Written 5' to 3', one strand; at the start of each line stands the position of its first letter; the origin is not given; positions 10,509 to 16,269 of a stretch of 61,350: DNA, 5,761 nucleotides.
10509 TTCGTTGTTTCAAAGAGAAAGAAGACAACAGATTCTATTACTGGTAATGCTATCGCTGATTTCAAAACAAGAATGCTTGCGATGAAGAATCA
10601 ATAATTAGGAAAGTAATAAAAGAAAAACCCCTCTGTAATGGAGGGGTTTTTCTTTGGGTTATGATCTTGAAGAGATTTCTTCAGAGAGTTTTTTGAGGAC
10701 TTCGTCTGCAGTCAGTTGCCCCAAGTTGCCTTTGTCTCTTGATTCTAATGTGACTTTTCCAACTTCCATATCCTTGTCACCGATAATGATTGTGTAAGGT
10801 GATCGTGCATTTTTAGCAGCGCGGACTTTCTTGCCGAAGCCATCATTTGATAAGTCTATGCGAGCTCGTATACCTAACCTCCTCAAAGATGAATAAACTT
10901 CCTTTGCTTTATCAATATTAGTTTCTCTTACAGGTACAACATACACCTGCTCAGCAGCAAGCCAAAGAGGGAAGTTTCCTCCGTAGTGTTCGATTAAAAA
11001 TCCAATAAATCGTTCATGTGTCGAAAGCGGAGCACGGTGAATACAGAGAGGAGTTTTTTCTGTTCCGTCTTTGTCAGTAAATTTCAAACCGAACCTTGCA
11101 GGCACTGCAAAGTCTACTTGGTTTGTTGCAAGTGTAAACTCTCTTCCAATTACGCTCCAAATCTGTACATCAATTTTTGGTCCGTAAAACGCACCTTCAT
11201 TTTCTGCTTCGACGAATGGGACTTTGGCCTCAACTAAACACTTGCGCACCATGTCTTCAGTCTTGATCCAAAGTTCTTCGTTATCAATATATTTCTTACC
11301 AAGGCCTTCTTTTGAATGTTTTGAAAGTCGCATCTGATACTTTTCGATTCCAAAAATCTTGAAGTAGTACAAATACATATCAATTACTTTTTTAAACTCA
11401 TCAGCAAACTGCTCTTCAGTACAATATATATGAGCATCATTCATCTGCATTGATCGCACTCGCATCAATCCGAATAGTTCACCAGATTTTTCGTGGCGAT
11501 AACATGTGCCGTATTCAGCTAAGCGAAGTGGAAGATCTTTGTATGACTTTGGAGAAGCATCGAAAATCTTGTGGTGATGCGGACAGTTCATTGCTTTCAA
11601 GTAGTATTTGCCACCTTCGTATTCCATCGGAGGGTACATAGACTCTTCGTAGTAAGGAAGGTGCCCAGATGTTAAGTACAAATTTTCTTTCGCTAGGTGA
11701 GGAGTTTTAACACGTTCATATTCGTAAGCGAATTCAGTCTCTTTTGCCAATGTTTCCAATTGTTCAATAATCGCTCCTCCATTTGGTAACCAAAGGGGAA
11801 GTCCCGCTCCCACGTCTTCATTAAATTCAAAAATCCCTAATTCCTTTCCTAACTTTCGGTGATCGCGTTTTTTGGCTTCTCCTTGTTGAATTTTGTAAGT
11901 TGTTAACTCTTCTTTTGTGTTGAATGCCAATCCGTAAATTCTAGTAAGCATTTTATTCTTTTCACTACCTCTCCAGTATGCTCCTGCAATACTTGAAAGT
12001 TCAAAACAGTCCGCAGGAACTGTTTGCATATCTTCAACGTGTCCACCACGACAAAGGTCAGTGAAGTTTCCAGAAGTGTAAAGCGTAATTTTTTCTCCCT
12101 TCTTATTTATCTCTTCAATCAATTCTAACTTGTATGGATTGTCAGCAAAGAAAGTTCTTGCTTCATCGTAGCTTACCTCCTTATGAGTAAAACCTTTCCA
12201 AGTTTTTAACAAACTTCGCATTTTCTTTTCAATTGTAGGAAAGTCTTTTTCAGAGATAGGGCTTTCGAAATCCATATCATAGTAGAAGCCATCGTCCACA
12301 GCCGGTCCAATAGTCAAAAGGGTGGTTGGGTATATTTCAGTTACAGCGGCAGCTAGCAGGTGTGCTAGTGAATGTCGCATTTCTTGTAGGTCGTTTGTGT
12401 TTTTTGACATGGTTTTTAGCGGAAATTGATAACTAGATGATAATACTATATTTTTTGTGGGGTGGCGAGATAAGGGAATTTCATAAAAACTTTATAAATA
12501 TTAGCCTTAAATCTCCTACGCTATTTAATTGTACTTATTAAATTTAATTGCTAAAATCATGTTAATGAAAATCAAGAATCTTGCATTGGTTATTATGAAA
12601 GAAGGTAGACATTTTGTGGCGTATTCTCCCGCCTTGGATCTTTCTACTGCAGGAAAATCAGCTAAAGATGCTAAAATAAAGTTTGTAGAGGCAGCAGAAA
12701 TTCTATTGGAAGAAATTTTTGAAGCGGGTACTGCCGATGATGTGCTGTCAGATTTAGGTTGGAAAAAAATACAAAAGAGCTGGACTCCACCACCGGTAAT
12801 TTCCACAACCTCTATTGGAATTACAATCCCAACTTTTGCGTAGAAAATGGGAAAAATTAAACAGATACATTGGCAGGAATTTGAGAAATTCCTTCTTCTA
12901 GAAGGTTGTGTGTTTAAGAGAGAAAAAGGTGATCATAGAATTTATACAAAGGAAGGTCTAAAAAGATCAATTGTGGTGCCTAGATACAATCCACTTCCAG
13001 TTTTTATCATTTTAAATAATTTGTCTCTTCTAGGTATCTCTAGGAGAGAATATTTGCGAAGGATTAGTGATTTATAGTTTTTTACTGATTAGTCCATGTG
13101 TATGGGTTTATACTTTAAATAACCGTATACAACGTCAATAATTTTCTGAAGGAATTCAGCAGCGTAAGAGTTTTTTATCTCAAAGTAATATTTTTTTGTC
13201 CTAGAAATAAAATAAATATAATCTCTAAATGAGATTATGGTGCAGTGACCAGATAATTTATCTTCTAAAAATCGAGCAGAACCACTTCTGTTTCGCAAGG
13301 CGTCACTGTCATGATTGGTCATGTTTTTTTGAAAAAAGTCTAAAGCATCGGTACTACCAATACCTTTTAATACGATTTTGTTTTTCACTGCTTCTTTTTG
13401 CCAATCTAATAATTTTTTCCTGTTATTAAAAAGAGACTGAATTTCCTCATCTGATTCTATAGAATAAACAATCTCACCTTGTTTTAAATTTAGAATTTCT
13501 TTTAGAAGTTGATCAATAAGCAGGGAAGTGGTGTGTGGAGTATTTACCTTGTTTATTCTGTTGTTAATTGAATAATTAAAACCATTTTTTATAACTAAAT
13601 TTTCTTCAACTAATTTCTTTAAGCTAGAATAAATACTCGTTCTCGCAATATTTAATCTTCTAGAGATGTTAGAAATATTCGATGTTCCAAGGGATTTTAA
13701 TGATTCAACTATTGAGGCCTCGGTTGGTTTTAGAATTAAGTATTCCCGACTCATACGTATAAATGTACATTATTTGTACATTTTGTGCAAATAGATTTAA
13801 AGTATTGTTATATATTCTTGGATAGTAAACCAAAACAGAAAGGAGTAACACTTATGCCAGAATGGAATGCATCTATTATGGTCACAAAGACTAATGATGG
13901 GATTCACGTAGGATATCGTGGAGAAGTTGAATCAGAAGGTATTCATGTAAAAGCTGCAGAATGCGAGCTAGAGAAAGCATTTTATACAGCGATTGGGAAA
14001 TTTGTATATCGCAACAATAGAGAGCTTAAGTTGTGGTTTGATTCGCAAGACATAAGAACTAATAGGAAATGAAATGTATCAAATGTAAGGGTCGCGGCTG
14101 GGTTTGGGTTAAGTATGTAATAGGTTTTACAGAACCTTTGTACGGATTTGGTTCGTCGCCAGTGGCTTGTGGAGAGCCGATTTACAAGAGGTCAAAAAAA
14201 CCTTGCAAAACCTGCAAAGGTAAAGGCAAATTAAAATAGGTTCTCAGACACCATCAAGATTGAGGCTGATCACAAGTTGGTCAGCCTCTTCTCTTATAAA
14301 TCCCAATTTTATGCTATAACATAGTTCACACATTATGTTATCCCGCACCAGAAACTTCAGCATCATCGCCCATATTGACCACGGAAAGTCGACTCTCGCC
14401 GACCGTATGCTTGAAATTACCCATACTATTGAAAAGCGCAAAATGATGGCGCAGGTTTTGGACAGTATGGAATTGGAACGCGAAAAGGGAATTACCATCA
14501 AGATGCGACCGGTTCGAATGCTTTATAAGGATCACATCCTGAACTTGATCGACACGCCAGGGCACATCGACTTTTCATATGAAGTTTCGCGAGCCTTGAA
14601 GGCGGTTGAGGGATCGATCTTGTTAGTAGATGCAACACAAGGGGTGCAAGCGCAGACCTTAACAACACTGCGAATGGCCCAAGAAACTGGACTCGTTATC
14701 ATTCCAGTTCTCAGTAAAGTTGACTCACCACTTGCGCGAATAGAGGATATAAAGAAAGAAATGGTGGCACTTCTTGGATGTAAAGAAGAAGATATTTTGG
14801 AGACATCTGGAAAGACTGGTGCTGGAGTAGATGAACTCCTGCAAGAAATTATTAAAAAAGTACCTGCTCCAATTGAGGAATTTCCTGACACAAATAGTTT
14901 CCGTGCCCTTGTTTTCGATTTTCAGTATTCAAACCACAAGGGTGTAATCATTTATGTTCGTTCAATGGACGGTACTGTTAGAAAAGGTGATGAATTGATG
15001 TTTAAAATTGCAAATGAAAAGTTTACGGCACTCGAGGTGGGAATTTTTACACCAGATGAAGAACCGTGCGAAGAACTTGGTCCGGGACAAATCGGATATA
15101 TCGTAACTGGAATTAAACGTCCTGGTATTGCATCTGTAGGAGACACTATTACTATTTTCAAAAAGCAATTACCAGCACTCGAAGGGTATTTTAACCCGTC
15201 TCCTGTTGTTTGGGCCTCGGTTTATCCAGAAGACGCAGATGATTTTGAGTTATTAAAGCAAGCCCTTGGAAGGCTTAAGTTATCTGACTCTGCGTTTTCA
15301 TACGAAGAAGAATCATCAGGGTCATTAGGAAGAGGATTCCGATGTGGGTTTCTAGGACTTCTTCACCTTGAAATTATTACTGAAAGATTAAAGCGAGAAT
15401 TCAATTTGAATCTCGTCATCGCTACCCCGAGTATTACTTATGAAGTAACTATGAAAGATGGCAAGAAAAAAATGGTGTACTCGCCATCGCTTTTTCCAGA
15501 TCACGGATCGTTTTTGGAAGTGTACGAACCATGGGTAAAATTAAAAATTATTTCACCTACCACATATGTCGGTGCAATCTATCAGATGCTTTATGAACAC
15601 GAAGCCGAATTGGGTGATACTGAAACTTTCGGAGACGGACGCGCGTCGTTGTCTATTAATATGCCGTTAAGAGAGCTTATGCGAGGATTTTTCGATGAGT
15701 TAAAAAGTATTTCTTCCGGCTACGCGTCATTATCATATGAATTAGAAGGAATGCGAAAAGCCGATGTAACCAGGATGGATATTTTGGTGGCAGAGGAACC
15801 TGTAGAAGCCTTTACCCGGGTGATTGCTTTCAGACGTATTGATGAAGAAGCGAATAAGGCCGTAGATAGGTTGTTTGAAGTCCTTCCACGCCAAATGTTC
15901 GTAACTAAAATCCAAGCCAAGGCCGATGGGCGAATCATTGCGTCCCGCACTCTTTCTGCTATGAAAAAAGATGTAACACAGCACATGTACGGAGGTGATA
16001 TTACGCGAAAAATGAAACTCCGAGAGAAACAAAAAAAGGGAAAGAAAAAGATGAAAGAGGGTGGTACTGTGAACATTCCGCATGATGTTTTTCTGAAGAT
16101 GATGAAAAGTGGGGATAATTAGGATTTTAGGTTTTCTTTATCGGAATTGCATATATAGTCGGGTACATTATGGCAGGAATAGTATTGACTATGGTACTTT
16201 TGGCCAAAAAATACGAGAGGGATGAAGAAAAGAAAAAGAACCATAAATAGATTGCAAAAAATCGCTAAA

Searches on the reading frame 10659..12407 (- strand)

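Call 12: search_protein_families(library=pfam, proteins=[window:10659-12407:-])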
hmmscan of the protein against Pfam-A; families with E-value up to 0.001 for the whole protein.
window:10659-12407:- (582 aa): 3 families
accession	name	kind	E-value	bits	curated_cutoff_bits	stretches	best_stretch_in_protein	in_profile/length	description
PF00587.30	tRNA-synt_2b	-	5.9e-41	140.9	29.3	1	266-475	9-179/179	tRNA synthetase class II core domain (G, H, P, S and T)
PF03129.25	HGTP_anticodon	-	2.8e-21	75.9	21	1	487-576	1-93/94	Anticodon binding domain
PF07973.19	tRNA_SAD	-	2.2e-07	31.2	24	1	107-158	1-44/44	Threonyl and Alanyl tRNA synthetase second additional domain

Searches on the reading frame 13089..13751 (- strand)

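Call 12: search_protein_families(library=pfam, proteins=[window:13089-13751:-])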
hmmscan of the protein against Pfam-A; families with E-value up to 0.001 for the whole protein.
window:13089-13751:- (220 aa): 3 families
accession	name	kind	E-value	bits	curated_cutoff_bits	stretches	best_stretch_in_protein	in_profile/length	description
PF01978.25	TrmB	-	7.2e-07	29.4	25.6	1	7-56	6-55/68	Sugar-specific transcriptional regulator TrmB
PF13463.12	HTH_27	-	7.9e-06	26.5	22.2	1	7-56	1-51/68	Winged helix DNA-binding domain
PF01047.28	MarR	-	0.00091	19.5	24.6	0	8-54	2-48/59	MarR family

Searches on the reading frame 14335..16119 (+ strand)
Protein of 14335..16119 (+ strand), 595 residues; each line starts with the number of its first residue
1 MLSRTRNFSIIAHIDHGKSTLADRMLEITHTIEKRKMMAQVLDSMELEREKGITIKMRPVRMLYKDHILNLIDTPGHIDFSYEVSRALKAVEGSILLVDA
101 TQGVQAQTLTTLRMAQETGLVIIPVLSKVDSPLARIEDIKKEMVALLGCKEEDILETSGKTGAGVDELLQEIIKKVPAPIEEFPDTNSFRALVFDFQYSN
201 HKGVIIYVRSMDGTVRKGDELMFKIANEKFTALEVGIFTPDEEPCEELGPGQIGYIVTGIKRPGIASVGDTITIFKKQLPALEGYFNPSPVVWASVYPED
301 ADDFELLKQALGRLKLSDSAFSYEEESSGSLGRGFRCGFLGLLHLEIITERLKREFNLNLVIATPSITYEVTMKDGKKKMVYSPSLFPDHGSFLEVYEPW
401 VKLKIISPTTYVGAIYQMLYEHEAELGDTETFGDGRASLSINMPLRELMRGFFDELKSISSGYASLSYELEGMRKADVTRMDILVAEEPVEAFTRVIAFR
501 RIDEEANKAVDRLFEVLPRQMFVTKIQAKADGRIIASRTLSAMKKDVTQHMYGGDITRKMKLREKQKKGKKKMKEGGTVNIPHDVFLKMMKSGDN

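Call 14: search_protein_families(library=pfam, proteins=[window:14335-16119:+])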
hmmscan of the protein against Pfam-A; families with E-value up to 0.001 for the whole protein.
window:14335-16119:+ (595 aa): 7 families
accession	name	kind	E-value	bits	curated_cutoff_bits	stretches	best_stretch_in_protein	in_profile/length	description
PF00009.33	GTP_EFTU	-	1.3e-51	175.3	26.5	1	4-177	2-187/188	Elongation factor Tu GTP binding domain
PF06421.17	LepA_C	-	2.6e-33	114.8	29.7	1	486-591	2-107/107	GTP-binding protein LepA C-terminus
PF00679.30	EFG_C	-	2.9e-17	62.9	27.9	1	396-481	2-86/89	Elongation factor G C-terminus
PF03144.31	GTP_EFTU_D2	-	6.2e-08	33.4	30.3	1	203-273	1-73/73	Elongation factor Tu domain 2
PF14492.12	EFG_III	-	1.2e-07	32.1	27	1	288-362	2-73/75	Elongation Factor G, domain III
PF22042.2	EF-G_D2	-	3.5e-05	24.3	27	1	189-272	2-81/84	Elongation factor G domain 2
PF01926.29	MMR_HSR1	-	0.0002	21.9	21.9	1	16-123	10-108/113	50S ribosome-binding GTPase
